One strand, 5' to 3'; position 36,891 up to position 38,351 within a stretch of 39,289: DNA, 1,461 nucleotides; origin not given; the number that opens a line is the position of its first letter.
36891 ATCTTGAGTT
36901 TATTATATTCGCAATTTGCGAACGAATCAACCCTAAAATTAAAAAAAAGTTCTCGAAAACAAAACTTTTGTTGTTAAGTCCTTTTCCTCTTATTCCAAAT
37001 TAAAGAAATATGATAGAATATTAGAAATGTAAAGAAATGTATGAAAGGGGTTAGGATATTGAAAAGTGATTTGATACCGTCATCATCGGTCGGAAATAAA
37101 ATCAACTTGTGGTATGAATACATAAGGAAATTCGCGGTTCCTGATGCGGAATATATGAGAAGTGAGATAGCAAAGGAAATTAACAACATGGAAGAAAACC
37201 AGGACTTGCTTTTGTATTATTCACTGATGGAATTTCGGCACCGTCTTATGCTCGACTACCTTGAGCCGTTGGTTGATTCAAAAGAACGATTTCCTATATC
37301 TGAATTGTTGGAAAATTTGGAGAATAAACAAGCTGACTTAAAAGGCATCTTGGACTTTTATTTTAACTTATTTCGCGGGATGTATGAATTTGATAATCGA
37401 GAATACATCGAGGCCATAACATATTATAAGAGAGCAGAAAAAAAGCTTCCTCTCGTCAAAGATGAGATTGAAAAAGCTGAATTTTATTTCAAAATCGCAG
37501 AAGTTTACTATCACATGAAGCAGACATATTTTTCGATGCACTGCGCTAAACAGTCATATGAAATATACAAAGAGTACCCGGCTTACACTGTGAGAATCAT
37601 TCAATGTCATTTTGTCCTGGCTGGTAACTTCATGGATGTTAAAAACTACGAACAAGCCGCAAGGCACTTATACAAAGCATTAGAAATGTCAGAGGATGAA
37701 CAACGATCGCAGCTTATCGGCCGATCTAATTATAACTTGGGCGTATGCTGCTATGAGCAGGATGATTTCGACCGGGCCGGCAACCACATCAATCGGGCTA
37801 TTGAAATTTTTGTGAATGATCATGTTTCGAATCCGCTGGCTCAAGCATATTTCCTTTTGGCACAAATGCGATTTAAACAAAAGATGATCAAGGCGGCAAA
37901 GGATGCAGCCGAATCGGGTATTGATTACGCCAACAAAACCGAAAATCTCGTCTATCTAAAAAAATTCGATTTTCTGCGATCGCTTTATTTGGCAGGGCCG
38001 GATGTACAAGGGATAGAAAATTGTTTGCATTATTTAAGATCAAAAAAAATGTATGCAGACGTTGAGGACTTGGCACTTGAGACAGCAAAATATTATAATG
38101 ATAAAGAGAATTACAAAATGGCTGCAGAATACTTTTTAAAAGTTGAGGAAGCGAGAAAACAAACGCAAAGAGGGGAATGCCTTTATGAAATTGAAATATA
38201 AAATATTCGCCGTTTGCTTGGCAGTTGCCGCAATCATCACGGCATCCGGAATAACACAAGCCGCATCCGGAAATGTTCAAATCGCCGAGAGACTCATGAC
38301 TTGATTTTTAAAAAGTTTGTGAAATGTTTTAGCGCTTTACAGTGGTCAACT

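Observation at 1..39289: Closed circular temperate phage with a plasmid maintenance module and no integrase: probable phage-plasmid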

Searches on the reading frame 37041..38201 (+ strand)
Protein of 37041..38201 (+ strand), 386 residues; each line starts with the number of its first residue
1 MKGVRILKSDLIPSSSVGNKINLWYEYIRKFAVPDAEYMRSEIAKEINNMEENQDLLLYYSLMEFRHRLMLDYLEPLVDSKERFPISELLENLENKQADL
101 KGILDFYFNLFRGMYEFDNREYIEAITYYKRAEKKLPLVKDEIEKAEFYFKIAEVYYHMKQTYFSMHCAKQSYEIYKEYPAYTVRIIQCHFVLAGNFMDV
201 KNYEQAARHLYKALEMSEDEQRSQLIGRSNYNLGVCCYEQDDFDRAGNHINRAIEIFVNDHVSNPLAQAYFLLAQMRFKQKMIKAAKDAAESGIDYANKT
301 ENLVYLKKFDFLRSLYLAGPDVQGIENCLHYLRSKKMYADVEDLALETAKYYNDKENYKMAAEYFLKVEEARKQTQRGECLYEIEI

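Call 3: search_protein_families(library=pfam, proteins=[window:37041-38201:+], max_evalue=0.01)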
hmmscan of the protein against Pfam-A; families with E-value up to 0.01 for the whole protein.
window:37041-38201:+ (386 aa): 9 families
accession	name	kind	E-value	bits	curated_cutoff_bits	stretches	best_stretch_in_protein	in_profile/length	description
PF18801.6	RapH_N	-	9.2e-25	86.9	27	1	12-72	2-62/62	response regulator aspartate phosphatase H, N terminal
PF13424.12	TPR_12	-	1.4e-13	51.2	30.1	2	228-296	4-74/77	Tetratricopeptide repeat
PF07719.23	TPR_2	-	1.2e-09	37.9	27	1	230-257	4-31/34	Tetratricopeptide repeat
PF00515.34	TPR_1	-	1.1e-08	34.9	27.8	1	231-256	5-30/34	Tetratricopeptide repeat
PF13181.12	TPR_8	-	8.7e-06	25.9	25.7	0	228-256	2-30/34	Tetratricopeptide repeat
PF13432.12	TPR_16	-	4.1e-05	24.4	32.7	0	198-255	8-59/65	Tetratricopeptide repeat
PF14559.12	TPR_19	-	6.5e-05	23.6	25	1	200-260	4-58/68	Tetratricopeptide repeat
PF17874.7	TPR_MalT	-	0.00041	20.2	45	1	205-330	98-226/336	MalT-like TPR region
PF13428.12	TPR_14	-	0.0018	19.2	23.5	0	112-138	7-33/44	Tetratricopeptide repeat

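Call 13: search_protein_families(library=ncbifam, proteins=[window:37041-38201:+], max_evalue=0.001)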
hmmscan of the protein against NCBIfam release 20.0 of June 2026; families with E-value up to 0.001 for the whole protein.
window:37041-38201:+ (386 aa): 4 families
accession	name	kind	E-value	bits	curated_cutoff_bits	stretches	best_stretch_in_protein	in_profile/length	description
NF040959.1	MamA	equivalog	1.8e-05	24.3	200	1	152-259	70-171/204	magnetosome protein MamA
TIGR02917.1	PEP_TPR_lipo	equivalog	7.5e-05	20.8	312.2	1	162-371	610-799/899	XrtA/PEP-CTERM system TPR-repeat protein PrsT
NF053617.1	SARPRegAfsRStmc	equivalog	8e-05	20.8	1430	0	112-255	782-924/986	SARP-family global regulator AfsR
TIGR02521.1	type_IV_pilW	equivalog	0.00027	20.6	154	1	200-289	112-191/234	type IV pilus biogenesis/stability protein PilW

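Call 56: find_homologous_proteins(query=window:37041-38201:+, max_evalue=1e-30)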
Query window:37041-38201:+ (386 aa): 389 proteins with E <= 1e-30 among 3996 candidates; the best 120 are listed.
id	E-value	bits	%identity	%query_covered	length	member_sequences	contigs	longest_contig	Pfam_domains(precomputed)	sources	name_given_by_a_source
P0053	1.8e-249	845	100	98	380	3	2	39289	PF18801.7,PF00515.35,PF13424.13,PF13181.13,PF07719.24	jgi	-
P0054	1.6e-151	523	64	98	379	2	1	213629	PF18801.7,PF00515.35,PF13424.13,PF13432.13,PF13181.13,PF07719.24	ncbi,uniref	ncbi:aspartate phosphatase [Bacillus sp. z60-11]|uniref:response regulator aspartate phosphatase n=1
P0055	9.7e-135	468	57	98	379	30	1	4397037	PF18801.7,PF00515.35,PF13424.13,PF13432.13,PF07719.24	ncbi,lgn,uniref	ncbi:Rap family tetratricopeptide repeat protein [Bacillus sp. FSL K6-0972]|uniref:Rap family tetrat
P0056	1.5e-133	464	57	98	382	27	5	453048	PF18801.7,PF00515.35,PF13424.13,PF13432.13,PF13181.13,PF07719.24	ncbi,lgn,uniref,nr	ncbi:tetratricopeptide repeat protein [Bacillus atrophaeus]|uniref:Rap family tetratricopeptide repe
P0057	1.5e-131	457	57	98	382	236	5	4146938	PF18801.7,PF17874.8,PF00515.35,PF13424.13,PF13432.13,PF13181.13,PF07719.24,PF13374.13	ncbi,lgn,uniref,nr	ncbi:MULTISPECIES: response regulator aspartate phosphatase RapC [Bacillus]|uniref:Response regulato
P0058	1.0e-130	454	55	98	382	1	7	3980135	PF18801.7,PF17874.8,PF00515.35,PF13424.13,PF13176.13,PF13432.13,PF13181.13,PF07719.24,PF13374.13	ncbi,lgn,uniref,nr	ncbi:Rap family tetratricopeptide repeat protein [Bacillus velezensis]|uniref:Rap family tetratricop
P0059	4.8e-130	452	57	98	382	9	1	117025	PF18801.7,PF00515.35,PF13424.13,PF13432.13,PF13181.13,PF07719.24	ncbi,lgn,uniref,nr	ncbi:response regulator aspartate phosphatase RapC [Bacillus sp. C28GYM-DRY-1]|uniref:response regul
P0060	9.7e-130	451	55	98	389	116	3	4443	PF18801.7,PF17874.8,PF00515.35,PF13424.13,PF13176.13,PF13432.13,PF13181.13,PF07719.24,PF13374.13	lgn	-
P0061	5.4e-127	442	54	98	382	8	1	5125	PF18801.7,PF17874.8,PF00515.35,PF13424.13,PF13432.13,PF13181.13,PF07719.24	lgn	-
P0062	6.5e-124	432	52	100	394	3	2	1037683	PF18801.7,PF00515.35,PF12895.14,PF13424.13,PF13181.13,PF07719.24,PF13374.13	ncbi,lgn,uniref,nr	ncbi:tetratricopeptide repeat protein [Bacillus atrophaeus]|uniref:response regulator aspartate phos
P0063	1.7e-121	424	53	97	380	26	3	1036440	PF18801.7,PF00515.35,PF12895.14,PF13424.13,PF13432.13,PF13181.13,PF07719.24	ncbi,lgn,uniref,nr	ncbi:tetratricopeptide repeat protein [Bacillus atrophaeus]|uniref:response regulator aspartate phos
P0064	2.1e-121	424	53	98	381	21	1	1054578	PF18801.7,PF00515.35,PF12895.14,PF13424.13,PF13428.13,PF13181.13,PF07719.24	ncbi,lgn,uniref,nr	ncbi:tetratricopeptide repeat protein [Bacillus subtilis]|uniref:response regulator aspartate phosph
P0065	3.8e-120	420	52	98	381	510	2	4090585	PF18801.7,PF00515.35,PF12895.14,PF13424.13,PF13432.13,PF13181.13,PF07719.24,PF13374.13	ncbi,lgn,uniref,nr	ncbi:response regulator aspartate phosphatase RapF [Bacillus stercoris]|uniref:response regulator as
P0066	1.2e-119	418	51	98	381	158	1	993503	PF18801.7,PF00515.35,PF12895.14,PF13424.13,PF13181.13,PF07719.24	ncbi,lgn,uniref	ncbi:tetratricopeptide repeat protein [Bacillus velezensis]|uniref:response regulator aspartate phos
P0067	3.3e-119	417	51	98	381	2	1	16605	PF18801.7,PF00515.35,PF12895.14,PF13424.13,PF13432.13,PF13181.13,PF07719.24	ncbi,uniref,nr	ncbi:tetratricopeptide repeat protein [Bacillus nakamurai]|uniref:response regulator aspartate phosp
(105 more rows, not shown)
